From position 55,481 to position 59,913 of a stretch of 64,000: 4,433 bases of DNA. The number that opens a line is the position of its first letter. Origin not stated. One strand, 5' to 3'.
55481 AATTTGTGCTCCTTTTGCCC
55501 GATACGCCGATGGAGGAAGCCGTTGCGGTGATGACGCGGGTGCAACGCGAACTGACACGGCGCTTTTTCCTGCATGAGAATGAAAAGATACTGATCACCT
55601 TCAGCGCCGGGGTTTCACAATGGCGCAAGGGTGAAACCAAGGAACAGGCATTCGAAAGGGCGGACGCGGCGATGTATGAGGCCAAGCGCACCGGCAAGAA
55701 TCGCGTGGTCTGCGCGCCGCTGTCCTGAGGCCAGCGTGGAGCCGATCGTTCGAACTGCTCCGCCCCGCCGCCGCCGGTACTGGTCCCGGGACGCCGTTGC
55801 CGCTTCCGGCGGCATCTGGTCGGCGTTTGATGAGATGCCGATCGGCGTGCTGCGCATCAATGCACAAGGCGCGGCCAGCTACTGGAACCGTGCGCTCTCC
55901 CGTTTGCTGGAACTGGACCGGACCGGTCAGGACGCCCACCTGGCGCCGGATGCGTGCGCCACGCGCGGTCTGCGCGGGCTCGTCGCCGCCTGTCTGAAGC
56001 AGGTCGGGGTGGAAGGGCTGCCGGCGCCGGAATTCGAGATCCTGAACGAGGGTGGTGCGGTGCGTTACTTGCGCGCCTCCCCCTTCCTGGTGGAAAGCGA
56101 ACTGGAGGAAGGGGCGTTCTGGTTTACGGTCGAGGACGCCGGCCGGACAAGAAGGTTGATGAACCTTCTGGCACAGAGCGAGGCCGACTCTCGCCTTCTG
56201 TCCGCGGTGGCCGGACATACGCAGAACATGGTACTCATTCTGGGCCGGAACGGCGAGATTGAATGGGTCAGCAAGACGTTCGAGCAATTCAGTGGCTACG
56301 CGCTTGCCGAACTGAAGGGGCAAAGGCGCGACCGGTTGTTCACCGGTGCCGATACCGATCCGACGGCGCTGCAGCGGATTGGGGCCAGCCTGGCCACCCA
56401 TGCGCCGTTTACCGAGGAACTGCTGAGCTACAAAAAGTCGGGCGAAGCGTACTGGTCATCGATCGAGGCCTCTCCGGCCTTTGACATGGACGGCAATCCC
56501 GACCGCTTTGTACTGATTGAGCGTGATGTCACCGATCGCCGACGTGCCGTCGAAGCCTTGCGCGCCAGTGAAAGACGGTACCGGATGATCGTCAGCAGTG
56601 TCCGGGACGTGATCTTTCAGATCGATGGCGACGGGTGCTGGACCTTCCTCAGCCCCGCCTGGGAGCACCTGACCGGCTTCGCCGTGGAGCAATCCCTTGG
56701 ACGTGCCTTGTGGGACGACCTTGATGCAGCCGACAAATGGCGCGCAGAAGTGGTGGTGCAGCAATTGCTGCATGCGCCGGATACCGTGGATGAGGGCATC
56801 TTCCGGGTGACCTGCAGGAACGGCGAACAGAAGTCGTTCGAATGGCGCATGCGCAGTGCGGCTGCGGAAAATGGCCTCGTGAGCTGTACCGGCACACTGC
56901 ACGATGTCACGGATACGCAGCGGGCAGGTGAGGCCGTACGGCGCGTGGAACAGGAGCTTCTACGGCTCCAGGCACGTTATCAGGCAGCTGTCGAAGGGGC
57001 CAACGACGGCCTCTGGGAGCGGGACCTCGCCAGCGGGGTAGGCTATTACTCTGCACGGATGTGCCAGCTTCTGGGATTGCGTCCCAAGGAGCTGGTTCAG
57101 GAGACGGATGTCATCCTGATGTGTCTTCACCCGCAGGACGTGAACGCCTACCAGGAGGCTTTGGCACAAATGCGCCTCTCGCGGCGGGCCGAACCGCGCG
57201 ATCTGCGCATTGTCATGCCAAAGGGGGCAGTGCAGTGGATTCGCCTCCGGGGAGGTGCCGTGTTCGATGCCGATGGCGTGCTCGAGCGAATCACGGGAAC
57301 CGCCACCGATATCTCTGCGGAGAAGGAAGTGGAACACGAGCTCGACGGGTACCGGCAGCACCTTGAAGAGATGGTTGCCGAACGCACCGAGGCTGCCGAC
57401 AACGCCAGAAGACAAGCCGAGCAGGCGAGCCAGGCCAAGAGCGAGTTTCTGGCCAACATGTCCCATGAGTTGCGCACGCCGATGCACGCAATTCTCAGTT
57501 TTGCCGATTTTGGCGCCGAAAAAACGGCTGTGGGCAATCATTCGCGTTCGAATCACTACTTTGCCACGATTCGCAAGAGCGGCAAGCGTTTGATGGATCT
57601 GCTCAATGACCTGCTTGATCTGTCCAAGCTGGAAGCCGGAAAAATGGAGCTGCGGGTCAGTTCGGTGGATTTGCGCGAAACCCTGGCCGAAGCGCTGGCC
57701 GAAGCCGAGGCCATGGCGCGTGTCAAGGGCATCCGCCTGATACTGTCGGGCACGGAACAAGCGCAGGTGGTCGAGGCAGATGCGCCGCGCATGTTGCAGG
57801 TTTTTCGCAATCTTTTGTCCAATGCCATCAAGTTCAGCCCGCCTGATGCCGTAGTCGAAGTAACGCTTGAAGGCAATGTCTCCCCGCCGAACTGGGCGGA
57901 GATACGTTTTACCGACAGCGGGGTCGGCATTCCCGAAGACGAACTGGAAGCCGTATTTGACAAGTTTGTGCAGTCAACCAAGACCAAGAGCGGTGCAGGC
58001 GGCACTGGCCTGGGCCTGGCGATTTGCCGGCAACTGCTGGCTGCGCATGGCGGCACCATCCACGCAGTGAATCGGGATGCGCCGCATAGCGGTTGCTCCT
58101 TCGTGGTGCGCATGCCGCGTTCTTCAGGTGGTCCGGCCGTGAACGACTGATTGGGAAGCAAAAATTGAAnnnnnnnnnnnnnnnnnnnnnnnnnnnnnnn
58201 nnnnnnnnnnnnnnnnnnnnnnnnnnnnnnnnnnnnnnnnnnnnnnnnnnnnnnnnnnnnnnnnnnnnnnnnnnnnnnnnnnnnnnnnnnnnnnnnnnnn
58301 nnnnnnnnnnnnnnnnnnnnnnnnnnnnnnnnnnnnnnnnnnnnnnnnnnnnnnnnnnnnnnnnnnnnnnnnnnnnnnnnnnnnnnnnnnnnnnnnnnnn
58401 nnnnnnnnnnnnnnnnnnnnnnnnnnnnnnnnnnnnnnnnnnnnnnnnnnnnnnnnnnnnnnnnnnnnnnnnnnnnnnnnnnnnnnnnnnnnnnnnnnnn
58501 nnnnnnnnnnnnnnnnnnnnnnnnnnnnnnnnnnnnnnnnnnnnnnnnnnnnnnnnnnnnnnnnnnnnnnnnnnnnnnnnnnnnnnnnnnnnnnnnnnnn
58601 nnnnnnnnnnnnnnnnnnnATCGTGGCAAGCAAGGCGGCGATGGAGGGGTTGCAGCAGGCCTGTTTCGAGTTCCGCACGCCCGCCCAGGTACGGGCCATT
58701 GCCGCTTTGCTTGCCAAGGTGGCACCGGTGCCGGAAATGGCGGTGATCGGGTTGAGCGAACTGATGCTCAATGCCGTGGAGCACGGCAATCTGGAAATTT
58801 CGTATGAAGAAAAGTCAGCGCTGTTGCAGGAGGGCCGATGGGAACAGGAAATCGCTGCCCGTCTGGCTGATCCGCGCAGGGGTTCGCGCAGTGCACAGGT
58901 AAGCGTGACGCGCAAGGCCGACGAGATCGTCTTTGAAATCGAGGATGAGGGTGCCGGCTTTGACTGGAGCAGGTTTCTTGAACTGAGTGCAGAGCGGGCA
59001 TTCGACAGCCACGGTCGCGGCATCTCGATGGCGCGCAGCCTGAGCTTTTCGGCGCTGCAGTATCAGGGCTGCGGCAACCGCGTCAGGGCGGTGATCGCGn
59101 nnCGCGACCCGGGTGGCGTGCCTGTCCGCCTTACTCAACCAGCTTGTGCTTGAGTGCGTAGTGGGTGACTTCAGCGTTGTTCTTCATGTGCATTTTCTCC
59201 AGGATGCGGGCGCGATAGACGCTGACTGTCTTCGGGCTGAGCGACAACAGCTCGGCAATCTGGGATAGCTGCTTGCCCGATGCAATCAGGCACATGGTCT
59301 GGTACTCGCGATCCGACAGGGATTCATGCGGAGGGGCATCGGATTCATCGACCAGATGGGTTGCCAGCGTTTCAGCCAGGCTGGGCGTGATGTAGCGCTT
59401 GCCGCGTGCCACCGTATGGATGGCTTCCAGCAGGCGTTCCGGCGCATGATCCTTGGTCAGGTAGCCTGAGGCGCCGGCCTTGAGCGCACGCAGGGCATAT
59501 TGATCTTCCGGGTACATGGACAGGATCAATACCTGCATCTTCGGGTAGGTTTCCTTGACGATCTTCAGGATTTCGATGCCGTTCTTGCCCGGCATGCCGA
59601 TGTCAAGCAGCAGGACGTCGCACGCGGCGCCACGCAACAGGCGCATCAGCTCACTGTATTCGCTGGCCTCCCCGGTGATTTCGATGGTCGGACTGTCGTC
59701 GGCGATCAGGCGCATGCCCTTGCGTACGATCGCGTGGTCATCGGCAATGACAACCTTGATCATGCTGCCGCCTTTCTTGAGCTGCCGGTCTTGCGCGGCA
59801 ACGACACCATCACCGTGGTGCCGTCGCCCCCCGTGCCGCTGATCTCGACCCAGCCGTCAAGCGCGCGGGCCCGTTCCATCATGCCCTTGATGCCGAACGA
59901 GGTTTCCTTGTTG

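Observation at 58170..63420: Disassembled HptB/HsbR/HsbA-like partner-switching module with no sigma or anti-sigma factor in cis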

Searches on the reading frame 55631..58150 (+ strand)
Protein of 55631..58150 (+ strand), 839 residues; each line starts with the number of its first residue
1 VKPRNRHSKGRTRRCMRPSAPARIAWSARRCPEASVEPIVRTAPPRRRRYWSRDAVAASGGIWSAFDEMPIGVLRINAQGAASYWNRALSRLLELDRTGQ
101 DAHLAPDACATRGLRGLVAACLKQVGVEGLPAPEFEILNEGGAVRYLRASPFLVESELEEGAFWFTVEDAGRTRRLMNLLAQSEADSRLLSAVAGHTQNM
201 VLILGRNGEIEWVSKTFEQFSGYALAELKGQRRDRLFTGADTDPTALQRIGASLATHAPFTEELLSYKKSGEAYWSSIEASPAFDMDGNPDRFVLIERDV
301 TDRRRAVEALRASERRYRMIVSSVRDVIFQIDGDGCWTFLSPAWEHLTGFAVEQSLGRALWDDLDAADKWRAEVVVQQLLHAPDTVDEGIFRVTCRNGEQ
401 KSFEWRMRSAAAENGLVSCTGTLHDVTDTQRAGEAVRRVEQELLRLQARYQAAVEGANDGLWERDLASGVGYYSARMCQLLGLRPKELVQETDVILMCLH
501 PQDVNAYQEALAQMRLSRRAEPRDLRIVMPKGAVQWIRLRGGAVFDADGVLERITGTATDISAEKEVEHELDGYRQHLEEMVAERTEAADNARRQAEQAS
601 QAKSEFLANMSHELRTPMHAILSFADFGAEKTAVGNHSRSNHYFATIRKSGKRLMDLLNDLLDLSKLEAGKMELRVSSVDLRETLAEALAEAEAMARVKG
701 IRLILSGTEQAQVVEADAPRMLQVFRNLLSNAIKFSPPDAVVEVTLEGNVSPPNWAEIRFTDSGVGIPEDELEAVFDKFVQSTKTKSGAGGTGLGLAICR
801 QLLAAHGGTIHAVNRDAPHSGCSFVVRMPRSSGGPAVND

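Call 3: search_protein_families(library=pfam, proteins=[window:55631-58150:+], max_evalue=0.01)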
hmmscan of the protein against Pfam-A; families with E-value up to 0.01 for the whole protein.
window:55631-58150:+ (839 aa): 7 families
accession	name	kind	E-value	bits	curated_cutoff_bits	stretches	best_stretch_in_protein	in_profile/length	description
PF00989.32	PAS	-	2.4e-29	102.1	22.6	3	316-426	2-113/113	PAS fold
PF02518.31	HATPase_c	-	7e-28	97.7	26.4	1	717-830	2-109/111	Histidine kinase-, DNA gyrase B-, and HSP90-like ATPase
PF13426.13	PAS_9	-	5.4e-27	94.5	27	3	199-302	2-103/103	PAS domain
PF08447.18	PAS_3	-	4.9e-25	88.1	25.6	3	472-558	3-89/89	PAS fold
PF08448.16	PAS_4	-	1.6e-24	86.7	23.1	2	196-305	3-110/110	PAS fold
PF00512.31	HisKA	-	3.8e-18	65.8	26.9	1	602-670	1-66/66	His Kinase A (phospho-acceptor) domain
PF13188.13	PAS_8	-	6e-16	58.2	21.8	0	189-238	2-48/65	PAS domain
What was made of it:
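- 55631..58150 (+): TciK-like cytoplasmic histidine kinase, PASx3-HisKA-HATPase_c with no receiver. The true start is probably GTG 55736 or ATG 55835. Pfam (call 3).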

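Call 5: search_protein_families(library=ncbifam, proteins=[window:55631-58150:+], max_evalue=0.001)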
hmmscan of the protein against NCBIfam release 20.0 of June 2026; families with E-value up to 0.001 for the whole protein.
window:55631-58150:+ (839 aa): 86 families (the best 25 are shown)
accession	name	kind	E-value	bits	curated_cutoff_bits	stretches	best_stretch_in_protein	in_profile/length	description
TIGR02956.1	TMAO_torS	equivalog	1.2e-62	212.3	676.5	1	564-833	411-685/967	TMAO reductase system sensor histidine kinase/response regulator TorS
NF046044.1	PnpS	equivalog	1.9e-56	191.8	400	1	598-829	165-390/390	two-component system histidine kinase PnpS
NF041880.1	EPS_EpsF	equivalog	1.2e-55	188.9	900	3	589-829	257-492/492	response regulator EpsF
NF008318.0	PRK11107.1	equivalog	1.3e-50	172.4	890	1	574-828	265-516/920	two-component sensor histidine kinase BarA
NF047874.1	MASE3_PAS_HK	subfamily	1.1e-47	163.2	560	1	431-830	248-625/655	MASE3 domain-containing sensor histidine kinase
NF033092.0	HK_WalK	equivalog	1.7e-47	162.3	725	1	597-829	366-593/594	cell wall metabolism sensor histidine kinase WalK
NF041947.1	LuxQ_Vibrio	equivalog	4.8e-47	160.4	1200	1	584-829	453-695/843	quorum-sensing autoinducer 2 sensor kinase/phosphatase LuxQ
TIGR00229.1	sensory_box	domain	6.3e-45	152.4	22.9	3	311-435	1-125/126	PAS domain S-box protein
TIGR02966.1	phoR_proteo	equivalog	4.7e-44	150.8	334.2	1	595-812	106-319/333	phosphate regulon sensor histidine kinase PhoR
NF008543.0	PRK11466.1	equivalog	2.1e-43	148.3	982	1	576-836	410-668/914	TMAO reductase system sensor histidine kinase/response regulator TorS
NF011874.0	PRK15347.1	equivalog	1.6e-42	145.6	852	1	576-829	371-613/921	two component system sensor kinase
NF050805.1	CellDivHKDivJCaul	equivalog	2.1e-42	145.1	1000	1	584-829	279-519/531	cell cycle sensor histidine kinase DivJ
NF038297.2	hybrid_HK_HrmK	equivalog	7e-42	143.9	725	1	585-831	217-458/607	hybrid histidine kinase/response regulator HrmK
NF008302.0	PRK11091.1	equivalog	1.4e-41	142.5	838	1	593-828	273-503/779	aerobic respiration two-component sensor histidine kinase ArcB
NF040691.1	MtrAB_MtrB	equivalog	4.7e-41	141.4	450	1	591-835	259-497/507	MtrAB system histidine kinase MtrB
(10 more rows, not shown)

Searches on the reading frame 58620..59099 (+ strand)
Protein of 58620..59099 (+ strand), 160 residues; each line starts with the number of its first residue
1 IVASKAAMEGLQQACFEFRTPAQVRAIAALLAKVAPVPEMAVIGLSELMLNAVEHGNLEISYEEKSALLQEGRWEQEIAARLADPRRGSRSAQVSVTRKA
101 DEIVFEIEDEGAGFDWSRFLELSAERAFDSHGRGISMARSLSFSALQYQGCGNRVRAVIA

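Call 43: search_solved_structures(query=window:58620-59099:+, max_evalue=1, show_alignments=3)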
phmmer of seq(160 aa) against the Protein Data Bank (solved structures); distinct sequences matched with E-value up to 1: 4.
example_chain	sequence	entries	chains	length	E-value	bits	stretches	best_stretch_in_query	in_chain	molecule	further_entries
9qih_A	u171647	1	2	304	4.6e-06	29.8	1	43-155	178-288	SenB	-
6mi6_A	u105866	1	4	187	0.76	12.9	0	93-137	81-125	Chemotaxis protein CheA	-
1i58_A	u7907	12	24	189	0.78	12.8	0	93-137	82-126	CHEMOTAXIS PROTEIN CHEA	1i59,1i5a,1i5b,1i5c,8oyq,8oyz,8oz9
1i5d_A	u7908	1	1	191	0.8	12.8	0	93-137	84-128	CHEMOTAXIS PROTEIN CHEA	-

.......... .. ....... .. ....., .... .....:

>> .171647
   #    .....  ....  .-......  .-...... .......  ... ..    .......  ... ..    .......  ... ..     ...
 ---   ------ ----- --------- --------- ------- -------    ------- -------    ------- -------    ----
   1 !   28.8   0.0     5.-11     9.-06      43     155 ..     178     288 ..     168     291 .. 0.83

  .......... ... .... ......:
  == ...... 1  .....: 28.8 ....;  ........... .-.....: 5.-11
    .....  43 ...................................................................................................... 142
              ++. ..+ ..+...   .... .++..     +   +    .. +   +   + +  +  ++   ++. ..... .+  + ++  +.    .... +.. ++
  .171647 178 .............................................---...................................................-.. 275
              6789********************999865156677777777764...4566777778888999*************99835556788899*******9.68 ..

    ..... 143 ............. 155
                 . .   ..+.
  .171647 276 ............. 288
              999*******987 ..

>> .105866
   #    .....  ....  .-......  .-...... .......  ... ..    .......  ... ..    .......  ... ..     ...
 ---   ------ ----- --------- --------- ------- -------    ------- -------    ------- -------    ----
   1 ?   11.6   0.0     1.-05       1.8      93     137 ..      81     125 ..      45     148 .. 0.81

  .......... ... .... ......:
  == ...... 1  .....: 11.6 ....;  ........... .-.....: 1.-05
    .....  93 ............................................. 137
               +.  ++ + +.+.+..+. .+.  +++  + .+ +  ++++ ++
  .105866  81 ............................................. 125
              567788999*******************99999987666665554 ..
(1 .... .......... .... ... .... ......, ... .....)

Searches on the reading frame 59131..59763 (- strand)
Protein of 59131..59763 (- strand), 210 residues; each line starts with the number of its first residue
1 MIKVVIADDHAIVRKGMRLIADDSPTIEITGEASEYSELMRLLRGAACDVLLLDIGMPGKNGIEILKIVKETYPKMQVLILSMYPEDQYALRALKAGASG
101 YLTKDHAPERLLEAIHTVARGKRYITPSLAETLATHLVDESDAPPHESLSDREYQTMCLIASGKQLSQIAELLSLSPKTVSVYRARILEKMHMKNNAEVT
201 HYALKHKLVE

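Call 3: search_protein_families(library=pfam, proteins=[window:59131-59763:-], max_evalue=0.01)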
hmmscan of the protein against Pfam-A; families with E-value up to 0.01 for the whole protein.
window:59131-59763:- (210 aa): 3 families
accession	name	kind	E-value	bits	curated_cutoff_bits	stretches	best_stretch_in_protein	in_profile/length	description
PF00072.30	Response_reg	-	9.8e-26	90.6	30.2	1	4-115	1-110/111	Response regulator receiver domain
PF00196.25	GerE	-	3.2e-16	59.1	23.5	1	147-203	1-57/57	Bacterial regulatory proteins, luxR family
PF08281.18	Sigma70_r4_2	-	0.0053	16.8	25.7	1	163-191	26-54/54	Sigma-70, region 4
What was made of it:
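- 59131..59763 (-): NarL/GerE-type response regulator, convergent with the TciR-like gene. Pfam REC + GerE (call 3).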

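Call 5: search_protein_families(library=ncbifam, proteins=[window:59131-59763:-], max_evalue=0.001)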
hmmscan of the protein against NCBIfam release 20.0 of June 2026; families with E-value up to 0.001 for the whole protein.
window:59131-59763:- (210 aa): 89 families (the best 25 are shown)
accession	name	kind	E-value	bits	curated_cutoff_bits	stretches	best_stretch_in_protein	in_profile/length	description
NF007018.1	PRK09483.1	equivalog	8.6e-56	189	280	1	1-209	1-209/217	UvrY/SirA/GacA family response regulator transcription factor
NF052445.1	RespRegMctR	equivalog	7e-43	146.4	300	1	2-208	2-204/205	two-component system response regulator MctR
NF011896.0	PRK15369.1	equivalog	1.8e-40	138.8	242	1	2-208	4-209/211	two component system response regulator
NF007935.0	PRK10651.1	equivalog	7.3e-39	133.2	250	1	3-207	8-214/216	two-component system response regulator NarL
NF047785.1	respo_reg_MadR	equivalog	4.3e-34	117.7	300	1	2-208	1-208/209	MadR family response regulator transcription factor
NF007685.0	PRK10360.1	equivalog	1.7e-33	116.1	258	1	1-202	1-191/196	response regulator transcription factor UhpA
NF007708.0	PRK10403.1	equivalog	1.9e-30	105.9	343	1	3-201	8-206/215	nitrate/nitrite response regulator protein NarP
NF007403.0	PRK09935.1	equivalog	4.2e-29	101.6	271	1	3-209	5-210/210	fimbria biosynthesis transcriptional regulator FimZ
NF007419.0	PRK09958.1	equivalog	2e-28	99.4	251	1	4-208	3-203/204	acid-sensing system DNA-binding response regulator EvgA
NF006900.1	PRK09390.1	equivalog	2.3e-22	79.5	255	1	4-206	7-200/203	response regulator FixJ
NF008098.0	PRK10840.1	equivalog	3.8e-22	78.8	235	1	2-202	4-204/216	response regulator transcription factor RcsB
NF041830.1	RR_TF_ErdR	exception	2.2e-18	66.7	390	1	3-196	3-198/213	response regulator transcription factor ErdR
NF001965.0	PRK00742.1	subfamily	4.1e-17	62.4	293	1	2-117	4-129/357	chemotaxis-specific protein-glutamate methyltransferase CheB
NF040749.1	tetrathio_RR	equivalog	3.7e-16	59.4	290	1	8-200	7-185/191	tetrathionate respiration response regulator TtrR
NF008677.0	PRK11697.1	equivalog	6.2e-16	58.5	246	1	1-122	1-119/238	two-component system response regulator BtsR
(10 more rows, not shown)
